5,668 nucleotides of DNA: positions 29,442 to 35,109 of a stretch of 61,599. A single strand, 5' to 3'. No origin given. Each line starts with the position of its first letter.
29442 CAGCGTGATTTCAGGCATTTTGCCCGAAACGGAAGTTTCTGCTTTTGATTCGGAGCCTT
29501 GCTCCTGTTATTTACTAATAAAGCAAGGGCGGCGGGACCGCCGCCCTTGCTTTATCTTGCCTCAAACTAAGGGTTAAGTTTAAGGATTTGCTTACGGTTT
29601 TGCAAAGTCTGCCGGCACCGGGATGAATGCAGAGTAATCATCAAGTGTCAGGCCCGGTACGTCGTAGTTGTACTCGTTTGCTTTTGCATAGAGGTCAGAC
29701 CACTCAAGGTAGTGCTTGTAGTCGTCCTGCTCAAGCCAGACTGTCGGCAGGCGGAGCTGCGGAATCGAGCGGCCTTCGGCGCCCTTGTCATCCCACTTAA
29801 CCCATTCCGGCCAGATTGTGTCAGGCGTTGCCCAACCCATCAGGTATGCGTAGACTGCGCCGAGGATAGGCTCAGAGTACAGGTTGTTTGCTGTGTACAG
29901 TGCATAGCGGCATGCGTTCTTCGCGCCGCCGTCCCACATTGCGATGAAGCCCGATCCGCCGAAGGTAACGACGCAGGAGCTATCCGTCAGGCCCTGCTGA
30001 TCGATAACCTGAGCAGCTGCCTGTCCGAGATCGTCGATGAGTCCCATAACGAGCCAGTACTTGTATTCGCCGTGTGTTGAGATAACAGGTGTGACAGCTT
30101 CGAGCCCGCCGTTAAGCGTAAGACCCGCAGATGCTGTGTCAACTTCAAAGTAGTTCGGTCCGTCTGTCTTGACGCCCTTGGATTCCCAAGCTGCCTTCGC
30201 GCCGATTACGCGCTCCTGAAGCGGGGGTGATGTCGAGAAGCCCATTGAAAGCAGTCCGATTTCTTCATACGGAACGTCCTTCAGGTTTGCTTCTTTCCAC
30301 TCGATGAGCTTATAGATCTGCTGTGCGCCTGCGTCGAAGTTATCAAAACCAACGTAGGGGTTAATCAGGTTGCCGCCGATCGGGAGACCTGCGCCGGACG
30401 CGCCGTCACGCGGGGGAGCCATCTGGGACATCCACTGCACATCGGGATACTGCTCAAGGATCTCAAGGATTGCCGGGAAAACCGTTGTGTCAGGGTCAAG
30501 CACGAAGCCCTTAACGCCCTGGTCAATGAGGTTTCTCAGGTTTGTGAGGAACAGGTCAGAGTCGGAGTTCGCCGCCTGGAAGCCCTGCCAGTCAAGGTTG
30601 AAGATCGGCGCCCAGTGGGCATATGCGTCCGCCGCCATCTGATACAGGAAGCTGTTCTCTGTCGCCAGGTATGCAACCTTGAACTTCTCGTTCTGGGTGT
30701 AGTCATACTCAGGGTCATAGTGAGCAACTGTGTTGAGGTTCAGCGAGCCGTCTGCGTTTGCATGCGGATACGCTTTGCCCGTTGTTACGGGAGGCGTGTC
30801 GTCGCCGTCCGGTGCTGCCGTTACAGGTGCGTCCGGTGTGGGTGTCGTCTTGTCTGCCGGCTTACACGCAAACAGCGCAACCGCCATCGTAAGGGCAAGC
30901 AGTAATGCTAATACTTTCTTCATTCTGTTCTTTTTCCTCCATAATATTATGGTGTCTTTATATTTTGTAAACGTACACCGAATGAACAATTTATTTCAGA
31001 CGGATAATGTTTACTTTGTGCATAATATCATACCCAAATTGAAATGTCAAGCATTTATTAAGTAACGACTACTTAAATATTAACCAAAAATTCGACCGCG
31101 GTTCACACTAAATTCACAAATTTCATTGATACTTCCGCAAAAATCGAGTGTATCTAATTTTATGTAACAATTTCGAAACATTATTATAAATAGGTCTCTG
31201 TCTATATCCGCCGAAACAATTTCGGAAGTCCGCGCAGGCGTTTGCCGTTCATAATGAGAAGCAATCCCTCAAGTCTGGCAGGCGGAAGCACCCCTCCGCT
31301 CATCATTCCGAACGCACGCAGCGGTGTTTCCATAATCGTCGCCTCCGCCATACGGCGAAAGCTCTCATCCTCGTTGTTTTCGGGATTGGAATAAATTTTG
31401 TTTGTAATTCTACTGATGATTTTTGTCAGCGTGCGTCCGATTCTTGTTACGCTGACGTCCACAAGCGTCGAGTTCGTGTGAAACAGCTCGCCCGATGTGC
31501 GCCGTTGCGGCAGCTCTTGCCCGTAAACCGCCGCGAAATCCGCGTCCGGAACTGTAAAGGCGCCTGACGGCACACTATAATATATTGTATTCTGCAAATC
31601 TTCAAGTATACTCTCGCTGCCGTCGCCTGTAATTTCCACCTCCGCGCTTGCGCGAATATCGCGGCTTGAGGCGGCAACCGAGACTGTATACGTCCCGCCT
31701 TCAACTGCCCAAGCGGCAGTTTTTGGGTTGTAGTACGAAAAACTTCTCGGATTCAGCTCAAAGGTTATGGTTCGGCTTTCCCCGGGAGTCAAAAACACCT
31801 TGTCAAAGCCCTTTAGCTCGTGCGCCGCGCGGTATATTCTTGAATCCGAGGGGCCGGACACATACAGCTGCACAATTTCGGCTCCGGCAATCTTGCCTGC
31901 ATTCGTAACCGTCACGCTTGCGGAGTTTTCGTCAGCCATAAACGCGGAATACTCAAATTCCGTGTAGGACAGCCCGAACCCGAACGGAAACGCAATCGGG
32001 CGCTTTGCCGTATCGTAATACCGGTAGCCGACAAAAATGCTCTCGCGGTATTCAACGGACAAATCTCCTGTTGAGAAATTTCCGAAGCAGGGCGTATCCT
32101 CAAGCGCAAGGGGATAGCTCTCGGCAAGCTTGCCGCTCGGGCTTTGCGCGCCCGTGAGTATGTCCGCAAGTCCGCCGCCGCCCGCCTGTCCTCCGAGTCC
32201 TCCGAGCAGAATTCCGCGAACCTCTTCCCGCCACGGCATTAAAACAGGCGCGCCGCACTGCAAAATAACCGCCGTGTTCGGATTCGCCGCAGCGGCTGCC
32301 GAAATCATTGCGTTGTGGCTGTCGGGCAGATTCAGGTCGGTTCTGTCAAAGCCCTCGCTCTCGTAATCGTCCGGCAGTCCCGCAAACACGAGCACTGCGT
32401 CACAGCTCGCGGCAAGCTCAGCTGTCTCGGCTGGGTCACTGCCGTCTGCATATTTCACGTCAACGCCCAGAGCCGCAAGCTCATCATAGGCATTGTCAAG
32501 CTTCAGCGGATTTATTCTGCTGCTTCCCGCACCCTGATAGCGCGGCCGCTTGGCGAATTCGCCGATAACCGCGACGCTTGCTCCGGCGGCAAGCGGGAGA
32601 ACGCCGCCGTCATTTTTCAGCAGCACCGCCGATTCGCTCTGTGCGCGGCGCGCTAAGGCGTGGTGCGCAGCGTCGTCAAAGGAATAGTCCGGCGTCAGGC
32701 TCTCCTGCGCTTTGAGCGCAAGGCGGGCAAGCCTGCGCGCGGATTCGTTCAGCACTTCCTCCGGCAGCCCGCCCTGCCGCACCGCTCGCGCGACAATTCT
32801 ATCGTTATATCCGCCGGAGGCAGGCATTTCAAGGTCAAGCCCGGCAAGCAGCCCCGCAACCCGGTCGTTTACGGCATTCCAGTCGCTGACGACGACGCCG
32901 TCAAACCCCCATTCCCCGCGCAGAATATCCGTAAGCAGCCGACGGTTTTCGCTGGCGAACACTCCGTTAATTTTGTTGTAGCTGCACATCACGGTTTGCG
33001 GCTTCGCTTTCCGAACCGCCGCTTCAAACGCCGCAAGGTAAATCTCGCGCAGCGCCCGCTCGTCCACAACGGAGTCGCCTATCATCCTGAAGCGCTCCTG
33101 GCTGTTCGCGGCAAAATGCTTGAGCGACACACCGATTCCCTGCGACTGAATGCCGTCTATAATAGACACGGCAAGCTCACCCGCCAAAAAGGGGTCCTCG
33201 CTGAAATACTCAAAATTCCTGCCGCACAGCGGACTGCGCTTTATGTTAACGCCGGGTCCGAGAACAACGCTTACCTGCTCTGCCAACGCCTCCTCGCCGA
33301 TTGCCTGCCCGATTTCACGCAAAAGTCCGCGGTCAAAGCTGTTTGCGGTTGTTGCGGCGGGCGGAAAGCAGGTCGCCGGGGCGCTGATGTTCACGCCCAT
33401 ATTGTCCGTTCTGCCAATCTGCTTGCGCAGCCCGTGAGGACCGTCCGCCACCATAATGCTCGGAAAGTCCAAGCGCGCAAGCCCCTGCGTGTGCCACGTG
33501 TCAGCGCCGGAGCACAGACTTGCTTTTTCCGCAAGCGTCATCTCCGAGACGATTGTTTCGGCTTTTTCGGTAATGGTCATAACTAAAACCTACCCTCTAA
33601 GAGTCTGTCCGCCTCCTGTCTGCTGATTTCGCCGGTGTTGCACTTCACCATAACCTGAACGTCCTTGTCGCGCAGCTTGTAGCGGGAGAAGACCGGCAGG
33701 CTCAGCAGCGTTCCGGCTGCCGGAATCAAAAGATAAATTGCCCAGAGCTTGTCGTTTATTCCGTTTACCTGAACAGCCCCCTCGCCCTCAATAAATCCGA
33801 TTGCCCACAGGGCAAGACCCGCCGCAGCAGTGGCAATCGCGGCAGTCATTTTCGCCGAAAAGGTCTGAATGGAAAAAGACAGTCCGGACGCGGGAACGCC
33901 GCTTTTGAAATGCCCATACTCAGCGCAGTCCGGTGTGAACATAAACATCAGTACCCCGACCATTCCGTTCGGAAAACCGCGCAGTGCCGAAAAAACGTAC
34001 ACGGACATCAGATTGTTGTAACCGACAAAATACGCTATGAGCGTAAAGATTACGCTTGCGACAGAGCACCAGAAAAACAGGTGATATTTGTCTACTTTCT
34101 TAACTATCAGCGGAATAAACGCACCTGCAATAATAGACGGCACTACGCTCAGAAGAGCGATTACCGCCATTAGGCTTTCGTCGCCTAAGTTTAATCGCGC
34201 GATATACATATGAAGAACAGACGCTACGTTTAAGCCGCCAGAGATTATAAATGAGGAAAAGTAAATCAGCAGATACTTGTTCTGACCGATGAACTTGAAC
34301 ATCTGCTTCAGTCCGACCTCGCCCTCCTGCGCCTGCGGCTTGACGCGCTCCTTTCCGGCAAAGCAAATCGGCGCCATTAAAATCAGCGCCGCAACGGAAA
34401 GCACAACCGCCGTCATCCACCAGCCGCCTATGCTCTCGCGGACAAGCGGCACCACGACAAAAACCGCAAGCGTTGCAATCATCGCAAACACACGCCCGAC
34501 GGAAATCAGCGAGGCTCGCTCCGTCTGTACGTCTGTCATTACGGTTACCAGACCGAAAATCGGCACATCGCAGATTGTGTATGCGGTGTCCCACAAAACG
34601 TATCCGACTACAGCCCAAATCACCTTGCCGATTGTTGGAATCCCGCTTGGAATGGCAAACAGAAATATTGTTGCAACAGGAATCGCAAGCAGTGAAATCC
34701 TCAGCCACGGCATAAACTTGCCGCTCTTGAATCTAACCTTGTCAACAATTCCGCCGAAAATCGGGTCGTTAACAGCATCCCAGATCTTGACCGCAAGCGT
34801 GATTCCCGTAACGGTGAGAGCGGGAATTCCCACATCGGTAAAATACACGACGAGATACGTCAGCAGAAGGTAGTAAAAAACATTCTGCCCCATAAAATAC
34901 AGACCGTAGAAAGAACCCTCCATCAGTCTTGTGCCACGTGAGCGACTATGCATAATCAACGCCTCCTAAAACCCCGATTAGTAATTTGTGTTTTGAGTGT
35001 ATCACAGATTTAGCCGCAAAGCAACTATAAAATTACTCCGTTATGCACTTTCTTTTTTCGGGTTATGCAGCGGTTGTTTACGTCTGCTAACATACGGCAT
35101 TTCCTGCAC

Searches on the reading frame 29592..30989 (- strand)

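Call 48: search_protein_families(library=pfam, proteins=[window:29592-30989:-], max_evalue=0.00001)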
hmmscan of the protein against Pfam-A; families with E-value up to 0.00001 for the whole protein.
window:29592-30989:- (465 aa): 1 family
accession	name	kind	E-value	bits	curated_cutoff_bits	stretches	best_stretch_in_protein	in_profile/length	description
PF13407.12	Peripla_BP_4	-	2e-10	41.1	35.1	1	134-346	34-219/258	Periplasmic binding protein domain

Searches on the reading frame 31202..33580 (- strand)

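Call 48: search_protein_families(library=pfam, proteins=[window:31202-33580:-], max_evalue=0.00001)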
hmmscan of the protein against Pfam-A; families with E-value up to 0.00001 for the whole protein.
window:31202-33580:- (792 aa): 3 families
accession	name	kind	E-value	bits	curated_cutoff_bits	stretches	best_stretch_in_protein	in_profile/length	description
PF01915.27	Glyco_hydro_3_C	-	2.1e-46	158.9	31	1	319-539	2-200/200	Glycosyl hydrolase family 3 C-terminal domain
PF00933.27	Glyco_hydro_3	-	4.3e-38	131.9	27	1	67-287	80-316/316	Glycosyl hydrolase family 3 N terminal domain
PF14310.12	Fn3-like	-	4.4e-24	84.8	25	1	568-639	1-71/71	Fibronectin type III-like domain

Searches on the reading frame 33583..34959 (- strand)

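Call 48: search_protein_families(library=pfam, proteins=[window:33583-34959:-], max_evalue=0.00001)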
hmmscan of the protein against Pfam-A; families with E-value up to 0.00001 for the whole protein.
window:33583-34959:- (458 aa): 1 family
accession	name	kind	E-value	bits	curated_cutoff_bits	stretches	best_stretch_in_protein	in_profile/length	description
PF13347.12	MFS_2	-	1.1e-59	202.5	27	1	18-430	2-426/427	MFS/sugar transport protein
